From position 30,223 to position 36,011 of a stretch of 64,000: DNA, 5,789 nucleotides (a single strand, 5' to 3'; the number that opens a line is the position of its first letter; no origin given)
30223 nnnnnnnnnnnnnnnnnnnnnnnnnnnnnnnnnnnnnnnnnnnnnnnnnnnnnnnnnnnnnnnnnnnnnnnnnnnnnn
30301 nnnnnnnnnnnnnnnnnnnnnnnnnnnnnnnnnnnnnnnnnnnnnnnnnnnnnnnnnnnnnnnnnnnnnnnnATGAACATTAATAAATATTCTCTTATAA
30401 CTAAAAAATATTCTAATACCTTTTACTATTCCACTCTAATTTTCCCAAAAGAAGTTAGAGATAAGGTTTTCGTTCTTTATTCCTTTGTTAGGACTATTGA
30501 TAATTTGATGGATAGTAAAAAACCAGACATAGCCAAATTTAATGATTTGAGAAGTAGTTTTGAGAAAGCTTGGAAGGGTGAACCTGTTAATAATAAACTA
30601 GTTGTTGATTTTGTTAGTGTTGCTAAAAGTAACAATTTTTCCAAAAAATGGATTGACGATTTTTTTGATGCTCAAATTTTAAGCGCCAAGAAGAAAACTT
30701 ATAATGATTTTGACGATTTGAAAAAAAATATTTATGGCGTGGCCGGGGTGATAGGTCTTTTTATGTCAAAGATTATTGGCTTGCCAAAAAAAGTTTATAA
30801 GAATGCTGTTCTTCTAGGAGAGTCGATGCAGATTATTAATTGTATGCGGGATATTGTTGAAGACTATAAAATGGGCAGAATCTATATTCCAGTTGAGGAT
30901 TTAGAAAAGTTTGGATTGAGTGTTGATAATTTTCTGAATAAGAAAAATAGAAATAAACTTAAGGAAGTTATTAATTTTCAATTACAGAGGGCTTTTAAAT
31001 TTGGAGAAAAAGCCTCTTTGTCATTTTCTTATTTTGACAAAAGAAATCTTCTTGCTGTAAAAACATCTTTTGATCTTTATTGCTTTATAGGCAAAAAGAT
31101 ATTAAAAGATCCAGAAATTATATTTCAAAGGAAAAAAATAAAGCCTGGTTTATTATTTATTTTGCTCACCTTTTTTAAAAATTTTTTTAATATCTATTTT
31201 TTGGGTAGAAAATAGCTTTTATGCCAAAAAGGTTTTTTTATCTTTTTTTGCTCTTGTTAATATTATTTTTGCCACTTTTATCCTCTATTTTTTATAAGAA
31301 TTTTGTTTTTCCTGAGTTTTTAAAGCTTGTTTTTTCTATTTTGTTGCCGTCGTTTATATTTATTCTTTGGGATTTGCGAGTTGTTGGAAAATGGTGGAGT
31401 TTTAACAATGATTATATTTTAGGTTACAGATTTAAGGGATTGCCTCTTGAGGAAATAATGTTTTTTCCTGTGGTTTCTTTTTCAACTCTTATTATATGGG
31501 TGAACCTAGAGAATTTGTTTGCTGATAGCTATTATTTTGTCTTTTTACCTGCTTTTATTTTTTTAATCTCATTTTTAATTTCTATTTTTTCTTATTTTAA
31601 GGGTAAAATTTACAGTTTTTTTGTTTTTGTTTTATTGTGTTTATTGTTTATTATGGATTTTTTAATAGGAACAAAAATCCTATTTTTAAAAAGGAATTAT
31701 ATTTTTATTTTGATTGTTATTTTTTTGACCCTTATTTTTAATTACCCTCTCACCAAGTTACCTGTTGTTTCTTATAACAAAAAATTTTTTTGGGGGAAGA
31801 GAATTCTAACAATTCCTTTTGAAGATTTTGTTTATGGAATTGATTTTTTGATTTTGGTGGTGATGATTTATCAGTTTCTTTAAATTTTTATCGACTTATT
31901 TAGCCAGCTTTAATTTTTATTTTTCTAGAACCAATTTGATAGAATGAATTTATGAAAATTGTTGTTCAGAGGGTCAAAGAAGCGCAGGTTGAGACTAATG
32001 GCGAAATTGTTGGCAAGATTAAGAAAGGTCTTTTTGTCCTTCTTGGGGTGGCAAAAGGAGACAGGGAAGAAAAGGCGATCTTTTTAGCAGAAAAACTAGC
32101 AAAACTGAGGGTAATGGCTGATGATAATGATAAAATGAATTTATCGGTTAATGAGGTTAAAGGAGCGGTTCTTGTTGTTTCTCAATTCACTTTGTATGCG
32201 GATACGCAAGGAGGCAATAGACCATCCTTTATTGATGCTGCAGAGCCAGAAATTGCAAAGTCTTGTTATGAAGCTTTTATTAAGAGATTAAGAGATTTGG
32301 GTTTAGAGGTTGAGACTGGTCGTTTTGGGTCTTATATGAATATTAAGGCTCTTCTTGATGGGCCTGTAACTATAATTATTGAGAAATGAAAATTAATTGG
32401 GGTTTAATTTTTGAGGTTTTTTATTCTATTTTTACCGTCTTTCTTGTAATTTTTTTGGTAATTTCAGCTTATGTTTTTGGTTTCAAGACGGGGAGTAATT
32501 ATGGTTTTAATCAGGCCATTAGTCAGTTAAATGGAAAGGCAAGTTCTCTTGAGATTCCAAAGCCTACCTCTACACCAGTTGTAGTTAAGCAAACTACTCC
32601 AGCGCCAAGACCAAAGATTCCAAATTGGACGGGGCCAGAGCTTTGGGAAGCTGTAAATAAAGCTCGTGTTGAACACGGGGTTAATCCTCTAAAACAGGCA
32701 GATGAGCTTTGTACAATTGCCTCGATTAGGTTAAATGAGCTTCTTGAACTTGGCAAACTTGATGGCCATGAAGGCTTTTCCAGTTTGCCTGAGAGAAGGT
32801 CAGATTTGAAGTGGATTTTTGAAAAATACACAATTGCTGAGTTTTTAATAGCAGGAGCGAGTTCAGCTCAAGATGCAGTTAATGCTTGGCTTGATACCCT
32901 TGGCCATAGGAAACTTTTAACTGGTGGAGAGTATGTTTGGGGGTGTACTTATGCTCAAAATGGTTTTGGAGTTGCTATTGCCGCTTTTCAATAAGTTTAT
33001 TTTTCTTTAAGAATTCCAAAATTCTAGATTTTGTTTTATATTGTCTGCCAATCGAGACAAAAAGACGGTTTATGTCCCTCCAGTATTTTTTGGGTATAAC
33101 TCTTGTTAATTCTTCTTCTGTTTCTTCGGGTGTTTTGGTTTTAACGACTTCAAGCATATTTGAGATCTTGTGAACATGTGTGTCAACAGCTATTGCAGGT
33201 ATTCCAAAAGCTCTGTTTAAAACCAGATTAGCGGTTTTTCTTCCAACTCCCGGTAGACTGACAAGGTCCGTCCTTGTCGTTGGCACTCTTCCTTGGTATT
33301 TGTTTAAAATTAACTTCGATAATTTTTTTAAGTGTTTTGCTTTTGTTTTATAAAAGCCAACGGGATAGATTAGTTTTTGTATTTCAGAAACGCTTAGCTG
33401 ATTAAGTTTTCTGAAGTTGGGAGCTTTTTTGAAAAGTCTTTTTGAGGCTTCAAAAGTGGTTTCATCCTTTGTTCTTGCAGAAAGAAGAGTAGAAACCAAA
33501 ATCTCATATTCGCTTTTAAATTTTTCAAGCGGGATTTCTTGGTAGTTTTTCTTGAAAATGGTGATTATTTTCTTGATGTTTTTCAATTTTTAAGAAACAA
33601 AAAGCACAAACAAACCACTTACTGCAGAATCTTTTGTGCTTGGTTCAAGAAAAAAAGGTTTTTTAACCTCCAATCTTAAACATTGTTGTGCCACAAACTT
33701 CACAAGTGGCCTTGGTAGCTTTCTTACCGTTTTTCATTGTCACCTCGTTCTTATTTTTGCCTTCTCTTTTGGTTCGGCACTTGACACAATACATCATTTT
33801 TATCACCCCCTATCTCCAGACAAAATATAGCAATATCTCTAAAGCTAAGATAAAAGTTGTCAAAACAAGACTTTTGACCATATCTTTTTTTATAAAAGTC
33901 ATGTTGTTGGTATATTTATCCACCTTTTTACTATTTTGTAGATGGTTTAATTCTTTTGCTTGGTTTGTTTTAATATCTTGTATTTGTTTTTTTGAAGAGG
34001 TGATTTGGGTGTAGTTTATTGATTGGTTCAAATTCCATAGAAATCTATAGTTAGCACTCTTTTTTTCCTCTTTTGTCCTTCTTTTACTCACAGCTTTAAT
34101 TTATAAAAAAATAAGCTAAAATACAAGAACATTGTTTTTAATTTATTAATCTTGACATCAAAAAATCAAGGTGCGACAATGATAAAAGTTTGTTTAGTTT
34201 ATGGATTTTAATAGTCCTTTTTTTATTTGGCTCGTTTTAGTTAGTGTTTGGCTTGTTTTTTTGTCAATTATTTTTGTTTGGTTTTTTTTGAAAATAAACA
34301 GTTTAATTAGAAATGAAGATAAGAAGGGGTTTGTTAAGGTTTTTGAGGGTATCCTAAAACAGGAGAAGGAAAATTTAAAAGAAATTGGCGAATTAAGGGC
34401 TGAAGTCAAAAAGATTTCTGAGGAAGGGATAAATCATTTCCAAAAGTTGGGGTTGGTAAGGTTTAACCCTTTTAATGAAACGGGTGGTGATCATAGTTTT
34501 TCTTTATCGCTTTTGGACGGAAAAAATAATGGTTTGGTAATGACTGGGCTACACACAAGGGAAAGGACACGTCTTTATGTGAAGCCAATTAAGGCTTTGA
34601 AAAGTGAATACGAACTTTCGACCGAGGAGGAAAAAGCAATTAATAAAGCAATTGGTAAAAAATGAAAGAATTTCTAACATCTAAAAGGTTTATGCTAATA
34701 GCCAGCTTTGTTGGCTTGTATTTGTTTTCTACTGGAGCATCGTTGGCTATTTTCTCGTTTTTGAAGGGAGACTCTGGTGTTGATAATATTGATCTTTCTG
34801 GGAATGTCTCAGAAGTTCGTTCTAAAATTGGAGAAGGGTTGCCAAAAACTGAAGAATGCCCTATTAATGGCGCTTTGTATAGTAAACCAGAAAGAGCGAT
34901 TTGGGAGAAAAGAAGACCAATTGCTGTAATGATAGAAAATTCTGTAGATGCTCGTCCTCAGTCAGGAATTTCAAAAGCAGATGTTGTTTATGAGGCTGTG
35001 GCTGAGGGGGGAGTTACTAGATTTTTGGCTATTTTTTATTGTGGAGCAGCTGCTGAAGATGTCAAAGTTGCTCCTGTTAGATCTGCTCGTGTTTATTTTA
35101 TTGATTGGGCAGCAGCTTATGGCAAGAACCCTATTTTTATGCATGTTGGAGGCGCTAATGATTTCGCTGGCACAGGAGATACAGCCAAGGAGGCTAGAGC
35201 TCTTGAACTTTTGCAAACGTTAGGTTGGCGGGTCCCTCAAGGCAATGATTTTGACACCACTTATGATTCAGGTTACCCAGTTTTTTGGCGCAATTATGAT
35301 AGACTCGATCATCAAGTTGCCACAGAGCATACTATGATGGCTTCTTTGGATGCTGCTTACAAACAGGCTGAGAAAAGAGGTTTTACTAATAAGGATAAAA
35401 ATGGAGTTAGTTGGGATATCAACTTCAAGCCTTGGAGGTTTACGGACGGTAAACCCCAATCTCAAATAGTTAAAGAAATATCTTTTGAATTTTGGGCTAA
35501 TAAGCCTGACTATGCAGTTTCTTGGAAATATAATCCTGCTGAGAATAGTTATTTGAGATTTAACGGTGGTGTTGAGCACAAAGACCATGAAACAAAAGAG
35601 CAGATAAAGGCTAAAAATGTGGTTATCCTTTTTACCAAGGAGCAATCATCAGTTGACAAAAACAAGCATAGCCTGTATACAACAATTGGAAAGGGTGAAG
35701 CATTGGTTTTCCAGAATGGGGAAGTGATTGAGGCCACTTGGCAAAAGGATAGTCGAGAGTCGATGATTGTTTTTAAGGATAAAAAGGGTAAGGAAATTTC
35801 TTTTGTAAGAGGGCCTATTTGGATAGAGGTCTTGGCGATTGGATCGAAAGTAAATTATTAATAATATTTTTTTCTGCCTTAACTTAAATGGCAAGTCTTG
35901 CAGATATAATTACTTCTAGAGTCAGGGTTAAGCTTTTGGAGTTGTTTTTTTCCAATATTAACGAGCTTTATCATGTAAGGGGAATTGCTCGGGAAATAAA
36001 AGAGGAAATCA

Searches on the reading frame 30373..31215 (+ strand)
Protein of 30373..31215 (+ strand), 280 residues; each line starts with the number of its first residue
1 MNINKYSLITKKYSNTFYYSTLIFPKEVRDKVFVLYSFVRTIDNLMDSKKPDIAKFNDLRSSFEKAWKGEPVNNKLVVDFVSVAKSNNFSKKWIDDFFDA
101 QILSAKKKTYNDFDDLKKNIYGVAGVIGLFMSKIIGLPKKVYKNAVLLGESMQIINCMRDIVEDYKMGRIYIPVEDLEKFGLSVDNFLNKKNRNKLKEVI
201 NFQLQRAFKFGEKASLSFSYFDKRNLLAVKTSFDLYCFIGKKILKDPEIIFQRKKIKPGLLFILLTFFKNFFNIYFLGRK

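Call 82: search_protein_families(library=pfam, proteins=[window:30373-31215:+], max_evalue=0.0001)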
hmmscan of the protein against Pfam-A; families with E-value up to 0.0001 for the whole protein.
window:30373-31215:+ (280 aa): 1 family
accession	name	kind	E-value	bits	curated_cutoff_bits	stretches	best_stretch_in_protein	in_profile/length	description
PF00494.24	SQS_PSY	-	5e-47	161.2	26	1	11-255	2-256/263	Squalene/phytoene synthase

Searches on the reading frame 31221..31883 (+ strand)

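Call 83: search_protein_families(library=pfam, proteins=[window:31221-31883:+], max_evalue=0.0001)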
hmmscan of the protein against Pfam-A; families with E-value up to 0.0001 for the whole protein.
window:31221-31883:+ (220 aa): 1 family
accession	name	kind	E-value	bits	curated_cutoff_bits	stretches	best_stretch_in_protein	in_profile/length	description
PF18916.5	Lycopene_cyc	-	1.4e-19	70.9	27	2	129-220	2-92/92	Lycopene cyclase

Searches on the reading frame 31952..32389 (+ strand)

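Call 83: search_protein_families(library=pfam, proteins=[window:31952-32389:+], max_evalue=0.0001)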
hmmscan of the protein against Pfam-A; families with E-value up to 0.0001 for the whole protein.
window:31952-32389:+ (145 aa): 1 family
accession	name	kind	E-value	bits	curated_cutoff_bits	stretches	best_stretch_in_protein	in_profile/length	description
PF02580.21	Tyr_Deacylase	-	1.2e-53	181.8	25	1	2-144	1-144/144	D-Tyr-tRNA(Tyr) deacylase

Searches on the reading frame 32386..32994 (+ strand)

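Call 83: search_protein_families(library=pfam, proteins=[window:32386-32994:+], max_evalue=0.0001)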
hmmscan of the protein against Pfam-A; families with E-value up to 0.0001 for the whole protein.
window:32386-32994:+ (202 aa): 1 family
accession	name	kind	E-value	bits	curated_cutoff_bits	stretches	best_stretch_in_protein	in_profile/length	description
PF00188.32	CAP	-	1.4e-06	29.6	21.1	1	88-193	2-106/117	Cysteine-rich secretory protein family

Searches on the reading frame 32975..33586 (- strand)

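Call 83: search_protein_families(library=pfam, proteins=[window:32975-33586:-], max_evalue=0.0001)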
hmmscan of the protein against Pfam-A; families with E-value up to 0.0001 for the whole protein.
window:32975-33586:- (203 aa): 2 families
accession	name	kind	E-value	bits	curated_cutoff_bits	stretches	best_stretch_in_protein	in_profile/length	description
PF00730.31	HhH-GPD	-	2.7e-26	92.5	26.2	1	31-165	1-107/108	HhH-GPD superfamily base excision DNA repair protein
PF00633.29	HHH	-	8.5e-09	35.3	24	1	96-123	1-28/30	Helix-hairpin-helix motif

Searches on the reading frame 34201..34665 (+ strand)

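Call 83: search_protein_families(library=pfam, proteins=[window:34201-34665:+], max_evalue=0.0001)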
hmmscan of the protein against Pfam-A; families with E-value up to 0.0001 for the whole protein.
window:34201-34665:+ (154 aa): 1 family
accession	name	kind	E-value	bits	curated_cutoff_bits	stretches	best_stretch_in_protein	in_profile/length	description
PF14584.11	DUF4446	-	3.3e-35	121.7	27.4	1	11-151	10-150/150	Protein of unknown function (DUF4446)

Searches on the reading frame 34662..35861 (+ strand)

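Call 83: search_protein_families(library=pfam, proteins=[window:34662-35861:+], max_evalue=0.0001)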
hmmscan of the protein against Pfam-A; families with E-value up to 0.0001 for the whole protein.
window:34662-35861:+ (399 aa): 2 families
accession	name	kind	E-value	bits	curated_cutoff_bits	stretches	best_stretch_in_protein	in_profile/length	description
PF11258.13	DUF3048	-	1.3e-34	119.9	25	1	82-241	12-147/148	Protein of unknown function (DUF3048) N-terminal domain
PF17479.7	DUF3048_C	-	7.3e-29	100.9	25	1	280-388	8-114/114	Protein of unknown function (DUF3048) C-terminal domain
